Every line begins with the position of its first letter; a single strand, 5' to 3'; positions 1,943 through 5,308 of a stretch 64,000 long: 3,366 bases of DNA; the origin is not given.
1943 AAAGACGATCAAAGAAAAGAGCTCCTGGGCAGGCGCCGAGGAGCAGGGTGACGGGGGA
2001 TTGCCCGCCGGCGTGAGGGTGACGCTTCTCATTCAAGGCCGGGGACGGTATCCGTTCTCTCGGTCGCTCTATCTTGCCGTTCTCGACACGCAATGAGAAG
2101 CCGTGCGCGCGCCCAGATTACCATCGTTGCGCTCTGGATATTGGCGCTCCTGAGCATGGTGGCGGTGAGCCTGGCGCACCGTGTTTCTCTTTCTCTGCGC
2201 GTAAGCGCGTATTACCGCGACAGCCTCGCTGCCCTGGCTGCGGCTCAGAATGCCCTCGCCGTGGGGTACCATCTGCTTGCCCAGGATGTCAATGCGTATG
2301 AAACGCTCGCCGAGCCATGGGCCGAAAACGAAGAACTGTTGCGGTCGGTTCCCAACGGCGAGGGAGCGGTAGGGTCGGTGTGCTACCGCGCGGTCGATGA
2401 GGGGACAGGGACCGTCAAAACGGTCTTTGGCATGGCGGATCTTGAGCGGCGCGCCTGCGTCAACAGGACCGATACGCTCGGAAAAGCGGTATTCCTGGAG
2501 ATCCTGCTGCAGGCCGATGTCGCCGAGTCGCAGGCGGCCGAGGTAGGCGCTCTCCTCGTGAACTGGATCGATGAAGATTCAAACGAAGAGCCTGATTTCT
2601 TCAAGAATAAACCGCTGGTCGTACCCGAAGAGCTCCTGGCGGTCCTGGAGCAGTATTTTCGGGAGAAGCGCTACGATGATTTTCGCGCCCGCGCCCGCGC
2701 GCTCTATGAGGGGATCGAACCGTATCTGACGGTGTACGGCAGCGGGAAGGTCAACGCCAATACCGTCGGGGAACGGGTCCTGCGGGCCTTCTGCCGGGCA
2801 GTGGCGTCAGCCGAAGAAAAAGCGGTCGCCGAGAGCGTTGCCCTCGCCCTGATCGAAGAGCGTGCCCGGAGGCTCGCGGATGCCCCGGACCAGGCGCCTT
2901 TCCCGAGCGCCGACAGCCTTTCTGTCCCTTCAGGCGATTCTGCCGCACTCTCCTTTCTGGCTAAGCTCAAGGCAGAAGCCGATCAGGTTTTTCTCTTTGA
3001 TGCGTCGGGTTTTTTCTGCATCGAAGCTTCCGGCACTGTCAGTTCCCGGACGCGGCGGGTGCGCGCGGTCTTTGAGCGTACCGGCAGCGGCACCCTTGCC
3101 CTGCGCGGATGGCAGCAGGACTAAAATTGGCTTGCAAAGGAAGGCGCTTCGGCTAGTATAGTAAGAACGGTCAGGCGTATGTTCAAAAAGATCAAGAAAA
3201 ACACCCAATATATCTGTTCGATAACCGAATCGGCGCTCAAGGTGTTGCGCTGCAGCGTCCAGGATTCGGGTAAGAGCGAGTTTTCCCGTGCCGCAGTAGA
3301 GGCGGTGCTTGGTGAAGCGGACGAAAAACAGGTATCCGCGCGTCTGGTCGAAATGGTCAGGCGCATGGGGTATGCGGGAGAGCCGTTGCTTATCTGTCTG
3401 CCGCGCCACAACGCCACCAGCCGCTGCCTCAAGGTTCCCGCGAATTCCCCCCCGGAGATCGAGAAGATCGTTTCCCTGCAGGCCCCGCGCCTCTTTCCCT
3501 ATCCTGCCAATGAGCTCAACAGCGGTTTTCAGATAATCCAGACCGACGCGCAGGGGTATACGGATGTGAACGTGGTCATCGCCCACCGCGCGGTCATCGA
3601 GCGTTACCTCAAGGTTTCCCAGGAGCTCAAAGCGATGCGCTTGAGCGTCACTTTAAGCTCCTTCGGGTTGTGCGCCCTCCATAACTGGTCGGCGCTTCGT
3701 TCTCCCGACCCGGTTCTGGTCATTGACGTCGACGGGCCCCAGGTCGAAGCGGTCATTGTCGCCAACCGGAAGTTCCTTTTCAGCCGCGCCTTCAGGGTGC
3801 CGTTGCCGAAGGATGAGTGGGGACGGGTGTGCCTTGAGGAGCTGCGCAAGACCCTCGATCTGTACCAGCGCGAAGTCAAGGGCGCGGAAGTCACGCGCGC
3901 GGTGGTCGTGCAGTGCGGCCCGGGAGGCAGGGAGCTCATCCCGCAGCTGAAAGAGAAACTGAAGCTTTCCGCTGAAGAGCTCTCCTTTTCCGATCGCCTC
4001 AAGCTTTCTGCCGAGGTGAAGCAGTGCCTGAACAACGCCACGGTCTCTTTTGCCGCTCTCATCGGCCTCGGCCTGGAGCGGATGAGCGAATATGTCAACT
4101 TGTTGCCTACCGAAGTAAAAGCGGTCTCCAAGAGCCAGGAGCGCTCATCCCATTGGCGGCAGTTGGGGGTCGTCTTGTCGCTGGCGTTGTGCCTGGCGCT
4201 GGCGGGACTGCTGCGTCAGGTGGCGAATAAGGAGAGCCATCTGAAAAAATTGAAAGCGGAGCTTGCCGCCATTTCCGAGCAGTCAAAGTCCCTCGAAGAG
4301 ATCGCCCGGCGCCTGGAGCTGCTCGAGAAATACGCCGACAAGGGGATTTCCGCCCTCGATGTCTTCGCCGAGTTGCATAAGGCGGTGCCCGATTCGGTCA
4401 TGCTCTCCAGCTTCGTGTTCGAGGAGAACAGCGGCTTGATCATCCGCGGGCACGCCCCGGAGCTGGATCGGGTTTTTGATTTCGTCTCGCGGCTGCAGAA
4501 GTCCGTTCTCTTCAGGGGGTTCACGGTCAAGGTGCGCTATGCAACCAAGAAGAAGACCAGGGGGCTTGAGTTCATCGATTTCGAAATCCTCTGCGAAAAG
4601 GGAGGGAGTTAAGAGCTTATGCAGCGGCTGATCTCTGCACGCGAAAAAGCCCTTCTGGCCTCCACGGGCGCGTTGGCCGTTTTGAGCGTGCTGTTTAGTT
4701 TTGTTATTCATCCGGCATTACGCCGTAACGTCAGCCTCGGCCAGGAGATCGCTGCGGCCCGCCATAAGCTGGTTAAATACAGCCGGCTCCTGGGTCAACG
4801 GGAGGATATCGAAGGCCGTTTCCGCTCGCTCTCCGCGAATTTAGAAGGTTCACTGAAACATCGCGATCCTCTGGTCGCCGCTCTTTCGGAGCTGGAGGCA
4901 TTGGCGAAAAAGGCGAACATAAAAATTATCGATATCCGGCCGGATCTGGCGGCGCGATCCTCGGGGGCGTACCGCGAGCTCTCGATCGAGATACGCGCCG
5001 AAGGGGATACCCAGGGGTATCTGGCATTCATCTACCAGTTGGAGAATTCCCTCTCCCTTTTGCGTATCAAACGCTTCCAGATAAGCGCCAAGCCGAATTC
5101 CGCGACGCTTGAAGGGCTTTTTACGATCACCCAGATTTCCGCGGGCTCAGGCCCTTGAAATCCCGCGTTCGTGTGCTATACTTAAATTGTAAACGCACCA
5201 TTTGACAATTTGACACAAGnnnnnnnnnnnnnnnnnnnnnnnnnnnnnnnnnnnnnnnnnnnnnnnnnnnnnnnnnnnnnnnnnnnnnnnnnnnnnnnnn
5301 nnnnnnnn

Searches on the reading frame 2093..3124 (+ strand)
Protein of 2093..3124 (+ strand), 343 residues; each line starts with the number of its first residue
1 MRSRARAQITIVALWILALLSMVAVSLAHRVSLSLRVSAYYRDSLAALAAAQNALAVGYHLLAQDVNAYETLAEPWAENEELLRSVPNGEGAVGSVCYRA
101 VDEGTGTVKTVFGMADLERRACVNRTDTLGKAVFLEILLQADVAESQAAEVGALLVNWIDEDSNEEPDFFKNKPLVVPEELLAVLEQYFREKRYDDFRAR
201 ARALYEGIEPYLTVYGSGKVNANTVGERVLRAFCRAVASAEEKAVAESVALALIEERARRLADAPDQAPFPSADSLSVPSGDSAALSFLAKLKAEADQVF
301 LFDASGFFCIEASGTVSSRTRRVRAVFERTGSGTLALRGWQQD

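Call 6: search_protein_families(library=pfam, proteins=[window:2093-3124:+], max_evalue=1)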
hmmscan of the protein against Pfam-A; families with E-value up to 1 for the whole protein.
window:2093-3124:+ (343 aa): 3 families
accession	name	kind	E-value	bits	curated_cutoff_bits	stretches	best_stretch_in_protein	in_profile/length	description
PF14341.11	PilX_N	-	3.4e-05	24.2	25.5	1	11-54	6-49/51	PilX N-terminal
PF21687.3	T2SSK_1st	-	0.062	14.5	26.2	1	126-167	15-56/107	Type II secretion system (T2SS), protein K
PF23443.1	DUF7126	-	0.078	13.7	28.7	1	22-69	53-100/102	Family of unknown function (DUF7126)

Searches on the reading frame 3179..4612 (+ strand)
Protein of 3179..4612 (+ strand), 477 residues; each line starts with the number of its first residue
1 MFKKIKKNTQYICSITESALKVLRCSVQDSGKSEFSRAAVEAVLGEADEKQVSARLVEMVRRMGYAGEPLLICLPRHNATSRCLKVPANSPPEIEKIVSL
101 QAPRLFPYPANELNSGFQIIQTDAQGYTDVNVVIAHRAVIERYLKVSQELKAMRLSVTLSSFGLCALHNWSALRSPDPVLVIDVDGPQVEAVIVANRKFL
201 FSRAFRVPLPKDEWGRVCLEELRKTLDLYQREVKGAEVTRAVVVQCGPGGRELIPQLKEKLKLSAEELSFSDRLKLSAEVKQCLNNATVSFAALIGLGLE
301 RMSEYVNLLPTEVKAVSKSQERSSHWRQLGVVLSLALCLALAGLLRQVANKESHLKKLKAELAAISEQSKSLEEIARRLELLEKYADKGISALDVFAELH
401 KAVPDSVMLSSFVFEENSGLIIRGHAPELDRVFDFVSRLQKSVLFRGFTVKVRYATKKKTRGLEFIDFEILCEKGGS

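Call 6: search_protein_families(library=pfam, proteins=[window:3179-4612:+], max_evalue=1)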
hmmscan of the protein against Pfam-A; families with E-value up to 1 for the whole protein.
window:3179-4612:+ (477 aa): 6 families
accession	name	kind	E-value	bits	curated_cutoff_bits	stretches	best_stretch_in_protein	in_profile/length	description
PF05137.18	PilN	-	1.2e-07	32.1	22.8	1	395-472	2-76/78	Fimbrial assembly protein (PilN)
PF11104.14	PilM_2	-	7.8e-06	25.5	27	1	16-135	5-131/340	Type IV pilus assembly protein PilM;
PF21774.3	NagJ_C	-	0.058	14.6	28.3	1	355-398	37-75/114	Hyaluronidase post-catalytic domain-like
PF10046.14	BLOC1_2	-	0.15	12.9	33.4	1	345-380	50-85/96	Biogenesis of lysosome-related organelles complex-1 subunit 2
PF03747.19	ADP_ribosyl_GH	-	0.17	12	26.2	1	310-390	140-215/287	ADP-ribosylglycohydrolase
PF01874.21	CitG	-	0.17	11.9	27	0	328-386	85-141/284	ATP:dephospho-CoA triphosphoribosyl transferase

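Call 7: search_protein_families(library=ncbifam, proteins=[window:3179-4612:+], max_evalue=1)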
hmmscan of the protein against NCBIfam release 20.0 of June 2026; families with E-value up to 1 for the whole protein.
window:3179-4612:+ (477 aa): 3 families
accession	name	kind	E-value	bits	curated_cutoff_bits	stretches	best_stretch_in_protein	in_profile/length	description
NF045709.1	Amuc_1101_fam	equivalog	6.1e-15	55.1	650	2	221-388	268-432/608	Amuc_1101 family PilM-like pilus complex protein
TIGR01175.1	pilM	subfamily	2.5e-08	33.3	133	1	48-205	49-216/348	type IV pilus assembly protein PilM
TIGR01709.2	typeII_sec_gspL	equivalog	0.035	13.2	65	1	260-366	197-284/392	type II secretion system protein GspL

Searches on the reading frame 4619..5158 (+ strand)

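Call 6: search_protein_families(library=pfam, proteins=[window:4619-5158:+], max_evalue=1)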
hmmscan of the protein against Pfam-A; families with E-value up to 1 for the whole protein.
window:4619-5158:+ (179 aa): 2 families
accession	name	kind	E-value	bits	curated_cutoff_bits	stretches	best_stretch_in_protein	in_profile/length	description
PF04612.17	T2SSM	-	0.00025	21.7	27.8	1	5-56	11-62/160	Type II secretion system (T2SS), protein M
PF10741.14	T2SSM_b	-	0.0016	18.8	21.7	1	89-158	20-88/111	Type II secretion system (T2SS), protein M subtype b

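Call 7: search_protein_families(library=ncbifam, proteins=[window:4619-5158:+], max_evalue=1)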
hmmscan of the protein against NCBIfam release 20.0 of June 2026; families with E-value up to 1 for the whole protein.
window:4619-5158:+ (179 aa): 1 family
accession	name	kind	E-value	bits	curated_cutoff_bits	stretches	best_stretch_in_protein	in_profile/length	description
NF040576.1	T2SS_GspM_XpsM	equivalog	1.5e-17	63.9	60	1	12-161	2-156/180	type II secretion system protein GspM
